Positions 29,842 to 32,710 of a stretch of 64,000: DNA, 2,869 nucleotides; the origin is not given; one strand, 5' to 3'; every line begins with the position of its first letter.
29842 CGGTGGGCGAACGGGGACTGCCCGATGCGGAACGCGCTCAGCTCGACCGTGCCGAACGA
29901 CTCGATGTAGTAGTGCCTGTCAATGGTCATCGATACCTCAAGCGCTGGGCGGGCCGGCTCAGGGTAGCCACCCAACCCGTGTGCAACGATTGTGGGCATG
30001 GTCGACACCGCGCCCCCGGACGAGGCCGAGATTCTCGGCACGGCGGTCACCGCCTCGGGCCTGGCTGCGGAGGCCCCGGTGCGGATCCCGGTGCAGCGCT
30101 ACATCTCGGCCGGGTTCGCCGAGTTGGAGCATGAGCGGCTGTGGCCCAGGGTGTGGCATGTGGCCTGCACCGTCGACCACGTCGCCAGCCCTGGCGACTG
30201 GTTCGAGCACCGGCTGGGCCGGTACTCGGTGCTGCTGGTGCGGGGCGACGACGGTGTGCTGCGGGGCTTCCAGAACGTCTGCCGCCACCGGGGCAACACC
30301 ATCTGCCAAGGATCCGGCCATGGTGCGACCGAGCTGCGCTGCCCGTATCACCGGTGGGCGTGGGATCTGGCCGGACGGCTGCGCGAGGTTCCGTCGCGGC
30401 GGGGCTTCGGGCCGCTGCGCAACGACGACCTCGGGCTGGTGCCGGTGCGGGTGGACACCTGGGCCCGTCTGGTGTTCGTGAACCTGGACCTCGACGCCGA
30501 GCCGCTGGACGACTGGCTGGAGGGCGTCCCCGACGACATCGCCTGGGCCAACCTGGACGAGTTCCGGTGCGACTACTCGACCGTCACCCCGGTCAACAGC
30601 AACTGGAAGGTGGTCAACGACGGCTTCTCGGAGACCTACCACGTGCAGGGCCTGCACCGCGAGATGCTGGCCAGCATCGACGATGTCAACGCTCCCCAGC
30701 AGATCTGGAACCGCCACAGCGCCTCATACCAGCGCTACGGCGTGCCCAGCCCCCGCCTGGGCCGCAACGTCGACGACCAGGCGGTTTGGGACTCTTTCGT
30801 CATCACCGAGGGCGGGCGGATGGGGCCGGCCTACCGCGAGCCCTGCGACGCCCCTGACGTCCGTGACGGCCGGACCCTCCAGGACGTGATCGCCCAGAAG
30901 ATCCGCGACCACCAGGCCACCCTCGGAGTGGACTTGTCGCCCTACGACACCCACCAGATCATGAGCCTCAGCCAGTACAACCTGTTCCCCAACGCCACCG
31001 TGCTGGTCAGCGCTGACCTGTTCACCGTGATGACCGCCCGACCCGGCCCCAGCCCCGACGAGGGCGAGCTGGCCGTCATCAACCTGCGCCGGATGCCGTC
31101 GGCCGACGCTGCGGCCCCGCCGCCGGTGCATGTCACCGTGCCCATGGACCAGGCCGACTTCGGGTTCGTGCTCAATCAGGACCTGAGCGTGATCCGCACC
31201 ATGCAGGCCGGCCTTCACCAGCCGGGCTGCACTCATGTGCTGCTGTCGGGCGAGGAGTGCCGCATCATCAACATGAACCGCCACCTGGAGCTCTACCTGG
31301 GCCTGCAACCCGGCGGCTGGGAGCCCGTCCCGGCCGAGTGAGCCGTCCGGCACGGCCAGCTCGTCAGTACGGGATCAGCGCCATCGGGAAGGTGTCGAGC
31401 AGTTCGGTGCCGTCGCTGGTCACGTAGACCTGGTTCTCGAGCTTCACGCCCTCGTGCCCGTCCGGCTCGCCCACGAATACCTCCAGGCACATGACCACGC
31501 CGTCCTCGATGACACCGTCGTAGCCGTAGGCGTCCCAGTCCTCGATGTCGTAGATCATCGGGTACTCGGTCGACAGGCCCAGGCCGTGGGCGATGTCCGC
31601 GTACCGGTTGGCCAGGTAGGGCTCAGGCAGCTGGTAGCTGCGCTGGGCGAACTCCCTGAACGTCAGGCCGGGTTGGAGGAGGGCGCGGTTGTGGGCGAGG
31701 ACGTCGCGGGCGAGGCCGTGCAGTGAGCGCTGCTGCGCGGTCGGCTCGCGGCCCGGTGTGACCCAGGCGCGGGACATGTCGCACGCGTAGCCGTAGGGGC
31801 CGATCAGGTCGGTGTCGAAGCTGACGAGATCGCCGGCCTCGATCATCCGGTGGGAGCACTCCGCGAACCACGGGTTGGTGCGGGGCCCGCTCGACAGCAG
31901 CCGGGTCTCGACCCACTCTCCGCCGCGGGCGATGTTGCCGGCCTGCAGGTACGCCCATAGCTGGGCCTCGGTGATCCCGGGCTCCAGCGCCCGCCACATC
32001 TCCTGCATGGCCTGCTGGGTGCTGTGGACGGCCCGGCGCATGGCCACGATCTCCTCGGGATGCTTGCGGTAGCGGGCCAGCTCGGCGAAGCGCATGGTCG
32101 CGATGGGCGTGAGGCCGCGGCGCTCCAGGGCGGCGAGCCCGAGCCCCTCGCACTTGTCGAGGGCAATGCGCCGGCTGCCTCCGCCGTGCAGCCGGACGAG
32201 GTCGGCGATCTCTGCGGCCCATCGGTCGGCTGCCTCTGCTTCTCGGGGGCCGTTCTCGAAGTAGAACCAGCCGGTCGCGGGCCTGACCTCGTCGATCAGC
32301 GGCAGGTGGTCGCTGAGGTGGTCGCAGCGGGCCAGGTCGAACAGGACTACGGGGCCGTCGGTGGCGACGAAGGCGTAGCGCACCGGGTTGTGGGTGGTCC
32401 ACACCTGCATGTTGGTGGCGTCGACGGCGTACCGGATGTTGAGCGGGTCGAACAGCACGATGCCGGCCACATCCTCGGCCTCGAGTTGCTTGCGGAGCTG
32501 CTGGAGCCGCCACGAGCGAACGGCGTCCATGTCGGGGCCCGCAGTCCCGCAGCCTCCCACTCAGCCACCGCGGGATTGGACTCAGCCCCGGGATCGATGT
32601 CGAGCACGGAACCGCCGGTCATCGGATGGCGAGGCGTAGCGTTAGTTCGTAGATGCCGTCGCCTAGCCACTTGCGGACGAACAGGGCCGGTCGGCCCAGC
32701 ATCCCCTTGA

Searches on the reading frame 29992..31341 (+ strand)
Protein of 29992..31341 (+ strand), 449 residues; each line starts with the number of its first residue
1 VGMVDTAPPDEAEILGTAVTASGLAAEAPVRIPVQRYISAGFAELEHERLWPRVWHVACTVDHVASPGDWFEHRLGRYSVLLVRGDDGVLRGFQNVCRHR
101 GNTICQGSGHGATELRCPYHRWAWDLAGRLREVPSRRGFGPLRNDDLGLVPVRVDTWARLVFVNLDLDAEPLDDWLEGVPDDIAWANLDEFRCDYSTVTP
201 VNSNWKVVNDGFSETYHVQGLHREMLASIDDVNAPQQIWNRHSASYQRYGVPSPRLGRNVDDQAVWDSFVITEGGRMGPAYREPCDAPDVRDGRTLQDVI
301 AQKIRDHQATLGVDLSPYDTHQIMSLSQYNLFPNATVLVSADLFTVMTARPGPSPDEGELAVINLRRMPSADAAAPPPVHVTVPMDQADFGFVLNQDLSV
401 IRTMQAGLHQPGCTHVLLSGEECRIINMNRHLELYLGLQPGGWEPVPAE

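Call 64: search_protein_families(library=pfam, proteins=[window:29992-31341:+], max_evalue=0.0001)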
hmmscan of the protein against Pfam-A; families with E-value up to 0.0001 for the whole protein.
window:29992-31341:+ (449 aa): 2 families
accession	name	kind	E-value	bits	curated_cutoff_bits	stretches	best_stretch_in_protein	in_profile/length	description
PF00848.25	Ring_hydroxyl_A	-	1.1e-18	68.4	24.9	1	189-432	2-202/208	Ring hydroxylating alpha subunit (catalytic domain)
PF00355.32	Rieske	-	3.8e-15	56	20.3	1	55-137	2-82/88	Rieske [2Fe-2S] domain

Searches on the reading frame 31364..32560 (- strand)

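Call 64: search_protein_families(library=pfam, proteins=[window:31364-32560:-], max_evalue=0.0001)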
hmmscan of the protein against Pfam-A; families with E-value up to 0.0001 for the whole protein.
window:31364-32560:- (398 aa): 1 family
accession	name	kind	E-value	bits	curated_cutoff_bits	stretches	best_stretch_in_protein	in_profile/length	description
PF00557.29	Peptidase_M24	-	9.9e-28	97.8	23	1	173-381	2-207/208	Metallopeptidase family M24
